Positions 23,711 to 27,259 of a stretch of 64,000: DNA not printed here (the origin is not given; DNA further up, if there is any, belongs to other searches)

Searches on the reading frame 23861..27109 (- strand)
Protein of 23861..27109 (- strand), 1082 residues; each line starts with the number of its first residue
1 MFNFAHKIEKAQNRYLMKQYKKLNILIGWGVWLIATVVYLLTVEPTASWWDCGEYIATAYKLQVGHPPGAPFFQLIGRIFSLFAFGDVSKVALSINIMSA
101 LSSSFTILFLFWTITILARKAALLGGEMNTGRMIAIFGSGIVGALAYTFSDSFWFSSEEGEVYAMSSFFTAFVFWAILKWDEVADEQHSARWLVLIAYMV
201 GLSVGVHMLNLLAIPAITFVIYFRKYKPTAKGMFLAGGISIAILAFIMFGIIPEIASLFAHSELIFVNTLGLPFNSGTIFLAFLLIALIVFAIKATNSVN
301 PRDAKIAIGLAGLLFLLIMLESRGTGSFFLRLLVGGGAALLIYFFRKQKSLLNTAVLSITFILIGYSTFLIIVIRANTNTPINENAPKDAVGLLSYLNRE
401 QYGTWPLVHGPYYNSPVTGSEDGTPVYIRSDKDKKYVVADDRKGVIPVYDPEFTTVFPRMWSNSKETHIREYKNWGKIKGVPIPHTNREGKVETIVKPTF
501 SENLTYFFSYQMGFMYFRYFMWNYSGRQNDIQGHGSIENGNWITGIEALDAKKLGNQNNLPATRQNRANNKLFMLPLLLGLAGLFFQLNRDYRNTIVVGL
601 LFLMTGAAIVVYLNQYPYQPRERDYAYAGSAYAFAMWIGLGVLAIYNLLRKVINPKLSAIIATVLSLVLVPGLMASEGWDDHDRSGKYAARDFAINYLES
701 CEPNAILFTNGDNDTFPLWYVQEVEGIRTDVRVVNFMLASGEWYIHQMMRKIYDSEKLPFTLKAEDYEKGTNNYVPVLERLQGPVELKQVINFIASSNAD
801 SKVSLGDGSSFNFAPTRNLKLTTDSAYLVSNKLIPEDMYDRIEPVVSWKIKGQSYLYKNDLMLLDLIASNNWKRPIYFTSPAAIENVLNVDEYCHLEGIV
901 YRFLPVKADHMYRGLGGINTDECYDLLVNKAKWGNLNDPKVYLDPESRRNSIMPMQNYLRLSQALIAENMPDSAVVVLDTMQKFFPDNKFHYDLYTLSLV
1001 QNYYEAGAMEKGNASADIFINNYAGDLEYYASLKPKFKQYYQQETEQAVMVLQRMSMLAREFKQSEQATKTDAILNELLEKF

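Call 15: search_protein_families(library=pfam, proteins=[window:23861-27109:-], max_evalue=0.01)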
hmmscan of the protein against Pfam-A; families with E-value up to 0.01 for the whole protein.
window:23861-27109:- (1082 aa): 2 families
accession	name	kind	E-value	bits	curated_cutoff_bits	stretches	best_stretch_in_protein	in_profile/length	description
PF11028.14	TMEM260-like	-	7e-77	257.7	24.2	1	51-228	1-177/179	Protein O-mannosyl-transferase TMEM260-like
PF06570.16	DUF1129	-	0.00018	21.6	29.1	1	565-669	80-191/207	Protein of unknown function (DUF1129)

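Call 35: find_encoding_contigs(protein=window:23861-27109:-, flank=8000, max_places=10)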
Protein window:23861-27109:- (1082 aa): 7 contigs read that carry it; 4 places shown.
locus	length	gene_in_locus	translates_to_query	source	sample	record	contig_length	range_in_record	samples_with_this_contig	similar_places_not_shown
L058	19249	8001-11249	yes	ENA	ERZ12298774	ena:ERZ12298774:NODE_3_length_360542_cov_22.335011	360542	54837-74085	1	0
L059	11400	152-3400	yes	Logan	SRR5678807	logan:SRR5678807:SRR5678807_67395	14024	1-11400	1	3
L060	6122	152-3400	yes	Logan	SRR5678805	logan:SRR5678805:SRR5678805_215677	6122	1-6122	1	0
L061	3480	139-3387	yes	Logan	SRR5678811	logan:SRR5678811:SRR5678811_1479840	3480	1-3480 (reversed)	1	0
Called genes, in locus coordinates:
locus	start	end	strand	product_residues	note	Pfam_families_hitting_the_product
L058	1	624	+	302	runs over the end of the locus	PF28533:DUF8429, PF28532:DUF8428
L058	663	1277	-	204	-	PF09721:Exosortase_EpsH (weak)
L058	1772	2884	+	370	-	PF18962:Por_Secre_tail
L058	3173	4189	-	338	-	PF01916:DS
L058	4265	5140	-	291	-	PF00491:Arginase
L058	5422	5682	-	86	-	PF07883:Cupin_2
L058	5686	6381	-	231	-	PF13505:OMP_b-brl, PF13568:OMP_b-brl_2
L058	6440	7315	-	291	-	PF00089:Trypsin, PF13365:Trypsin_2 (weak)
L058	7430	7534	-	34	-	-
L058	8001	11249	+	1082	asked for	PF11028:TMEM260_N, PF28497:DUF8416, PF28495:TMEM260_2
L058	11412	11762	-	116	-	PF01934:HepT-like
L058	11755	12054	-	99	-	PF01909:NTP_transf_2, PF18765:Polbeta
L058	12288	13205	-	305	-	PF01790:LGT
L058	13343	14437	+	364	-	PF02481:DNA_processg_A, PF17782:WHD_DprA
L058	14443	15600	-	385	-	PF00465:Fe-ADH, PF13685:Fe-ADH_2 (weak), PF25137:ADH_Fe_C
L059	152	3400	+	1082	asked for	PF11028:TMEM260_N, PF28497:DUF8416, PF28495:TMEM260_2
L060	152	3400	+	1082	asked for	PF11028:TMEM260_N, PF28497:DUF8416, PF28495:TMEM260_2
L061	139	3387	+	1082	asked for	PF11028:TMEM260_N, PF28497:DUF8416, PF28495:TMEM260_2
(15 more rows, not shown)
